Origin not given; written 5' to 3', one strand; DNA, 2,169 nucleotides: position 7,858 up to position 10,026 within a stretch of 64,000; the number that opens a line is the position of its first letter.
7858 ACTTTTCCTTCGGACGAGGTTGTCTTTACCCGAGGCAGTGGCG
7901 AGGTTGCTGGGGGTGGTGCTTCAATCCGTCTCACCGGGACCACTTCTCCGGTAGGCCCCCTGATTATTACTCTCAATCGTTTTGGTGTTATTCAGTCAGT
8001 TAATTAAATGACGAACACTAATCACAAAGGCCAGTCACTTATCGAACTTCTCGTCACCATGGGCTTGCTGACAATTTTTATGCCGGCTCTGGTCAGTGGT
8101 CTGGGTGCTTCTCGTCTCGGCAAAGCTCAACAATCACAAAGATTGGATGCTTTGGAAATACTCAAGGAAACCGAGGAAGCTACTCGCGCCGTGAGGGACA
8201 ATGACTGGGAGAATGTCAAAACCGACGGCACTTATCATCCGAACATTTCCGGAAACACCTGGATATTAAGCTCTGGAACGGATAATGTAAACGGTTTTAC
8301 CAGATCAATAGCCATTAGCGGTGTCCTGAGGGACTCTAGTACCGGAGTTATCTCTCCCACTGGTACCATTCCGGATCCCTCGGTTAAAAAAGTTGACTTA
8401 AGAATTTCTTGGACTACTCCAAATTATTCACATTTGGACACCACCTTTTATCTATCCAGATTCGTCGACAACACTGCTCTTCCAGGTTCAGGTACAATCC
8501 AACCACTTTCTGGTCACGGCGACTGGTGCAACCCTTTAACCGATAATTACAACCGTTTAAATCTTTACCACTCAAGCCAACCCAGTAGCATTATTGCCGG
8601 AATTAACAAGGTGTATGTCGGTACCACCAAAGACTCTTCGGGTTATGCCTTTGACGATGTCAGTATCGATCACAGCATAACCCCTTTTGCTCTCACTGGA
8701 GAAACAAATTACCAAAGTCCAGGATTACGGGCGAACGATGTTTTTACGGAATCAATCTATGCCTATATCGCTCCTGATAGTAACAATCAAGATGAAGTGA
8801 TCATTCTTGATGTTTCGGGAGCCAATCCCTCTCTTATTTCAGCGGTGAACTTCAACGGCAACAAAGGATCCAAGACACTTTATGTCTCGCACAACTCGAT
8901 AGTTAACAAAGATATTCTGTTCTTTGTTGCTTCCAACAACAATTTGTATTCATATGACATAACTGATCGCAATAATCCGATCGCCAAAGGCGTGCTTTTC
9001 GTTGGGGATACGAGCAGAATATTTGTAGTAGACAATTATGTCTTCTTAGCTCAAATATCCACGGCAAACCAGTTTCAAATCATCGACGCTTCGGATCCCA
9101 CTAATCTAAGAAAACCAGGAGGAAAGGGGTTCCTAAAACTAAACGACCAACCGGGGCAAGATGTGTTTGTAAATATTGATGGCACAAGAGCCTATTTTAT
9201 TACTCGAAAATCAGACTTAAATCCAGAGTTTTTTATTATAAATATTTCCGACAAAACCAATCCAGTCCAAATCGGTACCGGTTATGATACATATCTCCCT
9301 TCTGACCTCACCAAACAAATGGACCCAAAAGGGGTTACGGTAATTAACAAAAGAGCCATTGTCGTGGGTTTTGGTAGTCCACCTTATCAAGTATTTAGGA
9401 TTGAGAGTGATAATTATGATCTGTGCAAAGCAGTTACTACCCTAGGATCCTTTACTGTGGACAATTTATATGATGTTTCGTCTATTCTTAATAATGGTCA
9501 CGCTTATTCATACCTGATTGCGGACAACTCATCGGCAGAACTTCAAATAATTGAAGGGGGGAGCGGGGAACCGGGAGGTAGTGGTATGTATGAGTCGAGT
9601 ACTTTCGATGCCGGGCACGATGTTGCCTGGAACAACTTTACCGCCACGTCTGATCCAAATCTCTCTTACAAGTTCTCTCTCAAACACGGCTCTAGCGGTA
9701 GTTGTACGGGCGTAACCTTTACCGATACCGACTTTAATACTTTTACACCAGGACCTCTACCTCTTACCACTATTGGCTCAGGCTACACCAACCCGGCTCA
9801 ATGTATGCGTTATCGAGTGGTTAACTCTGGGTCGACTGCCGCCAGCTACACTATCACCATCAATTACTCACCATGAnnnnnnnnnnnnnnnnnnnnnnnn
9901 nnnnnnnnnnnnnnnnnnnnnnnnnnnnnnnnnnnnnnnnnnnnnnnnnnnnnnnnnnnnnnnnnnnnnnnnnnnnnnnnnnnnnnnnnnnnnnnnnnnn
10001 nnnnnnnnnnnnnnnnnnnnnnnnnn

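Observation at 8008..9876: Pilin N-terminus fused to an LVIVD beta-propeller: candidate pilus-tip adhesin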

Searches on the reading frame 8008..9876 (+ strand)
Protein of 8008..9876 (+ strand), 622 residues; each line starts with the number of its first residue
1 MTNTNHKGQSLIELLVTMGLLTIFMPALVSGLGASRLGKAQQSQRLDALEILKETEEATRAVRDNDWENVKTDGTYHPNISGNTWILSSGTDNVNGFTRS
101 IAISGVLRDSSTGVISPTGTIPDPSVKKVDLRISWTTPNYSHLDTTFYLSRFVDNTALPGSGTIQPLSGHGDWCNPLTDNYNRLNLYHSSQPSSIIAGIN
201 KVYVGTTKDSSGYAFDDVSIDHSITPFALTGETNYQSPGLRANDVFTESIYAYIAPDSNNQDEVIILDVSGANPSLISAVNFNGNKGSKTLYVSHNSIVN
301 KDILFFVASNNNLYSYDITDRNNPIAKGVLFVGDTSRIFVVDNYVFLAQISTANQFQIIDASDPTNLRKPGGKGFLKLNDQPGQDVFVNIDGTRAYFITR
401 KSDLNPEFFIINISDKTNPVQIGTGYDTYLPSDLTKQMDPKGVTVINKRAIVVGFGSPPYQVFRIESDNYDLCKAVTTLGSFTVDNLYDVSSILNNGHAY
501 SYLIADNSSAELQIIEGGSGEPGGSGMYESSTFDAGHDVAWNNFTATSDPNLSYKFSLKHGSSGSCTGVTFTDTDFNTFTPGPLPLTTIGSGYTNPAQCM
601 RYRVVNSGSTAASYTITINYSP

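Call 3: search_protein_families(library=pfam, proteins=[window:8008-9876:+], max_evalue=0.1)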
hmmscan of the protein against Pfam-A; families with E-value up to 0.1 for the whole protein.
window:8008-9876:+ (622 aa): 2 families
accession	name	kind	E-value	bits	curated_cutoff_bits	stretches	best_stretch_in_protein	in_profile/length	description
PF08309.17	LVIVD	-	3.5e-05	23.5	20.2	1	333-367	2-34/42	LVIVD repeat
PF07963.17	N_methyl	-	0.00055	19.9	21.2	1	5-25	3-23/27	Prokaryotic N-terminal methylation motif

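Call 4: search_protein_families(library=ncbifam, proteins=[window:8008-9876:+], max_evalue=0.1)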
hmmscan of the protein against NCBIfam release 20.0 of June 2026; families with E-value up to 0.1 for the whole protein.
window:8008-9876:+ (622 aa): 2 families
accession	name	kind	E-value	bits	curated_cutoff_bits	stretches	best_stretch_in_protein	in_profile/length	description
NF041013.1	T4P_ComGE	equivalog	0.0032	17.6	49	1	5-55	2-52/83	competence type IV pilus minor pilin ComGE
NF007800.0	PRK10506.1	equivalog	0.04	13.7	158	1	3-48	5-45/163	prepilin peptidase-dependent protein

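Call 8: find_homologous_proteins(query=window:8008-9876:+)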
Query window:8008-9876:+ (622 aa): 108 proteins with E <= 0.001 among 8000 candidates.
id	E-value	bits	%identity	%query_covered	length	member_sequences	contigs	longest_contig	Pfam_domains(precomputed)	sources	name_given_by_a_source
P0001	0.0e+0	1403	100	100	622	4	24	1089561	-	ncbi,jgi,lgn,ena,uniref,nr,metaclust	ncbi:hypothetical protein A3K29_02690 [Candidatus Collierbacteria bacterium RIFOXYB2_FULL_46_14]|uni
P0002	1.1e-159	551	45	98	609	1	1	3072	-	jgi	jgi:type II secretory pathway pseudopilin PulG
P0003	1.2e-147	511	49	92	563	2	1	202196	PF08309.18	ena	-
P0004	2.8e-134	467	42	99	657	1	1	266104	-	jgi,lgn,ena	-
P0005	2.8e-125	437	40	100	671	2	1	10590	PF09826.16,PF08309.18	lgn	-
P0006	3.6e-116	407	40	99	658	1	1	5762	PF08309.18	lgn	-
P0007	4.8e-114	400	40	98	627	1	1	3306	PF09826.16,PF08309.18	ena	-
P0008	2.4e-109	385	40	99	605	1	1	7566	-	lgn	-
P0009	5.0e-98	347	36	99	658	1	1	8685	PF08309.18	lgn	-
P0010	3.8e-95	338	38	100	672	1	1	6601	PF08309.18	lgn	-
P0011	5.9e-93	331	36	99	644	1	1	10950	-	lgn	-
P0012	5.0e-92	328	36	100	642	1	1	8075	-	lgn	-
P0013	1.5e-91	326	37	99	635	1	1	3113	PF08309.18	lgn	-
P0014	3.6e-90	321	37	100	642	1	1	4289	PF07963.18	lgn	-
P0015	5.7e-90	321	35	99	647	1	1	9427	PF08309.18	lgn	-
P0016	1.5e-89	319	35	99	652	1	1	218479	PF08309.18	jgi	jgi:type II secretory pathway pseudopilin PulG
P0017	2.3e-89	319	36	99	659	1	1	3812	PF08309.18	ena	-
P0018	6.0e-89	317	36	96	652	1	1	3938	PF08309.18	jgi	-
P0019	8.1e-89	317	36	99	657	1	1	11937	PF08309.18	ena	-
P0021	1.6e-87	313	36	99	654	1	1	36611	PF08309.18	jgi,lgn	-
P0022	2.0e-87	312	35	99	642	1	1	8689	PF08309.18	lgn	-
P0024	1.1e-85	307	34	99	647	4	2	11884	PF08309.18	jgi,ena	-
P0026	2.9e-85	305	35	99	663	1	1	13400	PF08309.18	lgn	-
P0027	3.7e-85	305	36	99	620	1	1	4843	PF08309.18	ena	-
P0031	1.0e-83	300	34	100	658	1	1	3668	PF08309.18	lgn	-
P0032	2.6e-83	299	36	99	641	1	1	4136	PF08309.18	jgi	-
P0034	8.3e-81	291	35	99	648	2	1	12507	PF08309.18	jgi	jgi:type II secretory pathway pseudopilin PulG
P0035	1.1e-80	290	33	99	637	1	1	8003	PF08309.18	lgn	-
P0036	1.6e-80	290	34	100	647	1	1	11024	PF08309.18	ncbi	-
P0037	2.6e-80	289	33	100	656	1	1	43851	PF08309.18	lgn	-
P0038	3.5e-80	288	35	99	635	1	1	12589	PF08309.18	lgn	-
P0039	5.8e-80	288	34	100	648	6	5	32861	PF08309.18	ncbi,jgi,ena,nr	ncbi:hypothetical protein A2859_01675 [Candidatus Roizmanbacteria bacterium RIFCSPHIGHO2_01_FULL_37_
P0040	8.7e-80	287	34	99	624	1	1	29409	PF08309.18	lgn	-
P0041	1.6e-79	286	35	99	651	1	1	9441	PF08309.18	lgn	-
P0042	1.9e-79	286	35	99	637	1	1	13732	PF08309.18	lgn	-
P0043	1.9e-79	286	35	99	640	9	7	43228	PF08309.18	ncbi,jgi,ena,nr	ncbi:MAG: hypothetical protein US43_C0003G0005 [Candidatus Levybacteria bacterium GW2011_GWA1_37_16]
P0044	2.0e-79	286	34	99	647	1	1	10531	PF08309.18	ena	-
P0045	1.7e-78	283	33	100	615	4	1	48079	PF08309.18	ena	-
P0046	1.7e-78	283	33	99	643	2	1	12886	PF08309.18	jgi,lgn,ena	-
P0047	2.5e-78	282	34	100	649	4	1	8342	PF08309.18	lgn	-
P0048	3.9e-78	282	33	99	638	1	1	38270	PF08309.18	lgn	-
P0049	4.3e-78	282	34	99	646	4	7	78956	PF07963.18,PF08309.18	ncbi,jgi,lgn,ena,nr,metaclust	ncbi:MAG: hypothetical protein A3A51_01705 [Candidatus Levybacteria bacterium RIFCSPLOWO2_01_FULL_39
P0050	5.4e-78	281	35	99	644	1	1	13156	PF08309.18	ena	-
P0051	5.5e-78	281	33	99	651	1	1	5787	PF08309.18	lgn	-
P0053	5.0e-77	278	34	99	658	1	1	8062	PF08309.18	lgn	-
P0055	1.1e-76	277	34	99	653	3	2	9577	PF07963.18,PF08309.18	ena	-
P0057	1.6e-75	273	32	99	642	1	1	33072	PF08309.18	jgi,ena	-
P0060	1.2e-74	270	32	99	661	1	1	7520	PF08309.18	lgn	-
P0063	4.8e-74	268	33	99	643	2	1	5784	PF08309.18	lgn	-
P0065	9.3e-74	267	30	99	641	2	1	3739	PF08309.18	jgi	jgi:type II secretory pathway pseudopilin PulG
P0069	2.9e-70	256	32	99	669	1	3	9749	PF08309.18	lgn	-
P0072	5.6e-69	251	33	100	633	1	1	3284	PF08309.18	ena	-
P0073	9.8e-69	251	31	96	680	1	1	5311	PF08309.18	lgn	-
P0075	1.8e-67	246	31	99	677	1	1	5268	PF08309.18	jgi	jgi:type II secretory pathway pseudopilin PulG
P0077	1.4e-64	237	32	100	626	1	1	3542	PF08309.18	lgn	-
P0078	1.6e-64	237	31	99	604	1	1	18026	PF08309.18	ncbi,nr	ncbi:MAG: prepilin-type N-terminal cleavage/methylation domain-containing protein [Candidatus Amesba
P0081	5.1e-61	225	30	68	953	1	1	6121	PF05694.18,PF08309.18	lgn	-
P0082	6.9e-61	225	32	99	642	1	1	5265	PF08309.18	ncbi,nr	ncbi:hypothetical protein HY468_05020 [Candidatus Roizmanbacteria bacterium]|nr:hypothetical protein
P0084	1.4e-58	217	31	99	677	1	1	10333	PF08309.18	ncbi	-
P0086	4.6e-56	209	31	99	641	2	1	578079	PF08309.18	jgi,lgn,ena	-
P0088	1.2e-54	204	32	99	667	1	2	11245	PF08309.18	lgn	-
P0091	2.8e-53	200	32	100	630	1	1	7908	PF08309.18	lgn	-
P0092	1.5e-50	191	27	83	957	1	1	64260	PF08309.18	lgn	-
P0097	1.7e-43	167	30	83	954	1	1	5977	PF09826.16,PF08309.18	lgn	-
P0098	8.3e-40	155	28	99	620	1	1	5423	PF08309.18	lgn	-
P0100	1.1e-25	108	27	56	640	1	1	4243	PF08309.18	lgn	-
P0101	1.3e-25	108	27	73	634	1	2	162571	PF09826.16,PF08309.18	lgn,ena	-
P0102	6.2e-17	80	25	64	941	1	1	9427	PF08309.18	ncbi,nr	ncbi:hypothetical protein KKG58_03025 [Patescibacteria group bacterium]|nr:hypothetical protein [Pat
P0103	2.3e-16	78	25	68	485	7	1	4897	PF08309.18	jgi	-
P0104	1.1e-13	69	25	67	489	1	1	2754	PF08309.18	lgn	-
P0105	3.6e-7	47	25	67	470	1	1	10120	PF22494.4,PF09826.16,PF08309.18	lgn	-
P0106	2.8e-6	44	25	33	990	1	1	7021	PF18962.8,PF08309.18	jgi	jgi:hypothetical protein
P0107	5.3e-5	40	24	67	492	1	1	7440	PF08309.18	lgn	-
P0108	1.5e-4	39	26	29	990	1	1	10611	PF18962.8,PF08309.18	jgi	jgi:hypothetical protein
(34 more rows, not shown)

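Call 18: search_protein_families(library=pfam, alignment_id=A1, max_evalue=0.01)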
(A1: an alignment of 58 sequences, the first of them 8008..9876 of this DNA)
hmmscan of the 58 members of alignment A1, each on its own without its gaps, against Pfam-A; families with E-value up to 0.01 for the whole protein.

A. member 1, window:8008-9876:+ (622 aa): 2 families
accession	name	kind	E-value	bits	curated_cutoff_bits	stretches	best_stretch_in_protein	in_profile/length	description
PF08309.17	LVIVD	-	3.5e-05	23.5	20.2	0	333-367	2-34/42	LVIVD repeat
PF07963.17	N_methyl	-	0.00055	19.9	21.2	1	5-25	3-23/27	Prokaryotic N-terminal methylation motif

B. families by the number of members that match (of 58 scanned): 5 families
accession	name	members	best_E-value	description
PF08309.17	LVIVD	48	4.8e-30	LVIVD repeat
PF07963.17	N_methyl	22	9.1e-06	Prokaryotic N-terminal methylation motif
PF09826.15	Beta_propel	4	2.7e-10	Beta propeller domain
PF02883.26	Alpha_adaptinC2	1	0.0063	Adaptin C-terminal domain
PF24171.1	Fn3-III_PB4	1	0.0084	Straight fiber protein PB4 third Fn3-like domain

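Call 21: predict_structure(alignment_id=A1)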
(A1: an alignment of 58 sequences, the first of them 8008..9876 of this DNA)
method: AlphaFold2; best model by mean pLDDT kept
length: 622 residues; sequences in the alignment: 58
mean_pLDDT: 87.2   pTM: 0.67
mean pLDDT of the five models: 87.2, 86.8, 86.4, 85.8, 84.8
residues with pLDDT >= 90: 342; 70-90: 221; 50-70: 57; < 50: 2
segments of 3 or more residues with pLDDT < 50: none
pLDDT, mean of each block of 10 residues (from residue 1): 55 81 80 75 92 96 88 96 95 96 90 81 86 92 94 71 64 80 81 92 82 87 75 78 92 85 91 92 81 74 81 94 94 95 96 96 93 89 97 97 94 96 87 81 95 94 87 77 87 88 92 87 76 90 90 95 92 92 88 93 84 86 73
secondary structure, 60 per line:
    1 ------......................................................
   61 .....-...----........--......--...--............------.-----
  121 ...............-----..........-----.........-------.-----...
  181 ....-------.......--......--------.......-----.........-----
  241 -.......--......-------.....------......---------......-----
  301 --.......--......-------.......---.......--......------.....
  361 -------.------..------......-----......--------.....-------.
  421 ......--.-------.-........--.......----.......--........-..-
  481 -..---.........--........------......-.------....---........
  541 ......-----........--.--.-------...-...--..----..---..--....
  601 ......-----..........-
elements in order: H7-65 E74-81 E84-89 E92-94 E97-108 E121-135 E141-150 E156-164 E181-184 E192-198 E201-206 E215-221 E227-235 E242-248 E251-256 E264-268 E275-280 E290-295 E303-309 E312-317 E325-331 E335-341 E344-349 E356-360 E383-388 E394-399 E408-412 E420-426 E439-446 E449-455 E460-466 E469-476 E487-495 E498-505 E512-517 E526-529 E533-546 E552-559 E577-579 E597-606 E612-621

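Call 24: fold_search(model_id=the predicted structure, library=pdb)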
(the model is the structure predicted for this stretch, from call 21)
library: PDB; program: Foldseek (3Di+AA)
matches with E <= 10: 1295; with E <= 0.001: 561
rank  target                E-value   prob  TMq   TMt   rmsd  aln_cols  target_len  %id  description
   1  6wnx_A                2.8e-09  1.00  0.38  0.55   4.4       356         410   10  FBXW11-SKP1 in complex with a pSer33/pSer37 Beta-Catenin peptide (released 2020-05-06)
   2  8u10_1                7.6e-09  1.00  0.25  0.30  21.9       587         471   10  In situ cryo-EM structure of bacteriophage P22 gp1:gp4:gp5:gp10:gp9 N-term complex in conformation 1 at 3.2A resolutio (released 2023-11-22)
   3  7z6e_A                2.4e-08  1.00  0.36  0.42  26.5       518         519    9  Structure of the C1-PH-CNH regulatory module of MRCK1 (released 2023-02-22)
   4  2ovr_B                2.6e-08  1.00  0.36  0.48   6.7       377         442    7  Structure of the Skp1-Fbw7-CyclinEdegN complex (released 2007-04-24)
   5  3hfq_A                3.8e-08  1.00  0.38  0.66  22.8       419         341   13  Crystal structure of the lp_2219 protein from Lactobacillus plantarum. Northeast Structural Genomics Consortium Target (released 2009-05-26)
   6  9m59_A                3.8e-08  1.00  0.27  0.37  24.3       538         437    9  Cu/Zn-superoxide dismutase from Deinococcus radiodurans (Calcium-bound) (released 2025-09-24)
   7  9n6v_LT               3.9e-08  1.00  0.33  0.24  14.6       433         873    9  SSU processome maturation and disassembly, State A (released 2025-11-05)
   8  8f5p_E                4.5e-08  1.00  0.21  0.13  32.8       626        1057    8  Structure of Leishmania tarentolae IFT-A (state 2) (released 2022-12-21)
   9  3bws_A                4.8e-08  1.00  0.36  0.53  22.8       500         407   10  Crystal structure of the leptospiral antigen Lp49 (released 2008-10-07)
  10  9t8y_A                5.0e-08  1.00  0.36  0.60   4.9       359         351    9  Crystal structure of beta-TrCP bound by monophosphorylated NRF2 degron peptide. (released 2026-04-08)
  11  7t1z_B                5.5e-08  1.00  0.36  0.48   6.5       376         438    7  Structure of the Fbw7-Skp1-MycNdegron complex (released 2022-02-16)
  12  7sg7_S                5.5e-08  1.00  0.21  0.25  20.2       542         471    9  In situ cryo-EM structure of bacteriophage Sf6 gp8:gp14N complex at 2.8 A resolution (released 2022-11-09)
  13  7mq8_LS               5.7e-08  1.00  0.38  0.51   7.5       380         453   10  Cryo-EM structure of the human SSU processome, state pre-A1 (released 2021-09-22)
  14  9tes_A                6.6e-08  1.00  0.37  0.64   4.2       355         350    9  Crystal structure of beta-TrCP bound by diphosphorylated PDCD4 degron peptide (released 2026-04-08)
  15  2ovq_B                6.9e-08  1.00  0.36  0.47   7.0       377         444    7  Structure of the Skp1-Fbw7-CyclinEdegC complex (released 2007-04-24)
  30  4qrj_B                1.8e-07  1.00  0.35  0.61   4.5       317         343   11  Crystal structure of a putative 6-phosphogluconolactonase (BACUNI_04672) from Bacteroides uniformis ATCC 8492 at 2.20  (released 2014-07-23)
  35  4qrj_A                2.5e-07  1.00  0.36  0.62   4.8       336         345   11  Crystal structure of a putative 6-phosphogluconolactonase (BACUNI_04672) from Bacteroides uniformis ATCC 8492 at 2.20  (released 2014-07-23)
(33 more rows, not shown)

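Call 34: find_encoding_contigs(protein=P0016, flank=8000, max_places=1)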
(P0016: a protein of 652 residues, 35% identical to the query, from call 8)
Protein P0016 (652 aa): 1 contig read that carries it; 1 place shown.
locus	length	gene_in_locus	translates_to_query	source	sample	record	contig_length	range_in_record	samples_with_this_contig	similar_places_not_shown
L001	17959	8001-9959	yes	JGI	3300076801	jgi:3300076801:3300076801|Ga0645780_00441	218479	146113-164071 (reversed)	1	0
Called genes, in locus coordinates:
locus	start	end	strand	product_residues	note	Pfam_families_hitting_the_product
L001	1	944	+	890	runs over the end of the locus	PF00690:Cation_ATPase_N, PF00122:E1-E2_ATPase, PF00702:Hydrolase, PF13246:Cation_ATPase, PF00689:Cation_ATPase_C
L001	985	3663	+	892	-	PF00690:Cation_ATPase_N, PF00122:E1-E2_ATPase, PF00702:Hydrolase, PF13246:Cation_ATPase, PF00689:Cation_ATPase_C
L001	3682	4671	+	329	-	PF04041:Glyco_hydro_130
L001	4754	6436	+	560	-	PF05157:MshEN, PF00437:T2SSE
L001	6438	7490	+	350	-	PF00482:T2SSF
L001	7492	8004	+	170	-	PF07963:N_methyl (weak)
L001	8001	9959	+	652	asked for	PF08309:LVIVD (weak)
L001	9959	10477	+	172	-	-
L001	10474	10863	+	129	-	-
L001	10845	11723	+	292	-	-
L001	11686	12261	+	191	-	PF07963:N_methyl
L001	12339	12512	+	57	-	-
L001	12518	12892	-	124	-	PF01035:DNA_binding_1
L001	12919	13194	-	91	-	PF02673:BacA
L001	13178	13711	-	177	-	PF02673:BacA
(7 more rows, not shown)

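Call 35: find_encoding_contigs(protein=P0086, flank=8000, max_places=1)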
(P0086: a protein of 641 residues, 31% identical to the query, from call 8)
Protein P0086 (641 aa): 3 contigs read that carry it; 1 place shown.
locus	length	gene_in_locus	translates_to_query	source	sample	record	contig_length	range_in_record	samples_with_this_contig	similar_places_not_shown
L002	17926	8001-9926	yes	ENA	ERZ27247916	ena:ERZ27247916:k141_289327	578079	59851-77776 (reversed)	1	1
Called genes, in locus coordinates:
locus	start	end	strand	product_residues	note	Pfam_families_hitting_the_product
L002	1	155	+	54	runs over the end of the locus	-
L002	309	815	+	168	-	-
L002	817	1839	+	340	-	-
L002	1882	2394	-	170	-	-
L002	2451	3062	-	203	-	-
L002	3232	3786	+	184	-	-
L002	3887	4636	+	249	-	PF00702:Hydrolase (faint), PF05116:S6PP, PF08282:Hydrolase_3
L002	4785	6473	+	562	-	PF05157:MshEN, PF00437:T2SSE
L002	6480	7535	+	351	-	PF00482:T2SSF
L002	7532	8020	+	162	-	PF07963:N_methyl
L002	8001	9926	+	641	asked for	PF08309:LVIVD (faint)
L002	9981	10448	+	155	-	-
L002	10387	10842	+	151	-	-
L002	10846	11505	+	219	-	-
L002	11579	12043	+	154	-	PF07963:N_methyl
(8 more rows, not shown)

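Call 36: find_encoding_contigs(protein=P0092, flank=8000, max_places=1)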
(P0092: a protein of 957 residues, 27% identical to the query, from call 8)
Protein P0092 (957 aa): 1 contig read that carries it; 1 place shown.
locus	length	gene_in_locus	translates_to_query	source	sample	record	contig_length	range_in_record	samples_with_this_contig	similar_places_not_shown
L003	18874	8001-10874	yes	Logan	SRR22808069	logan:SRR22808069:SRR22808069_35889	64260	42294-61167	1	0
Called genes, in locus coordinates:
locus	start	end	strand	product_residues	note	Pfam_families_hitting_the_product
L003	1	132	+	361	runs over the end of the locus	PF07478:Dala_Dala_lig_C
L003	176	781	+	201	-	PF03412:Peptidase_C39 (faint), PF13529:Peptidase_C39_2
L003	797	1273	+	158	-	PF02643:DUF192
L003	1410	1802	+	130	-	PF00072:Response_reg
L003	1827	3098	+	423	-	PF00342:PGI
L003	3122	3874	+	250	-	PF01479:S4 (weak), PF00849:PseudoU_synth_2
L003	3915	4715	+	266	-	PF00480:ROK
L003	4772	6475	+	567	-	PF05157:MshEN, PF00437:T2SSE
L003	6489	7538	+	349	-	PF00482:T2SSF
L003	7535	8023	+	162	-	PF07963:N_methyl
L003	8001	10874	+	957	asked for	PF08309:LVIVD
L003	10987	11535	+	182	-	-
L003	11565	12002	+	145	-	-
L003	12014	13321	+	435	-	PF13399:LytR_C (weak)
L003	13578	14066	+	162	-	PF07963:N_methyl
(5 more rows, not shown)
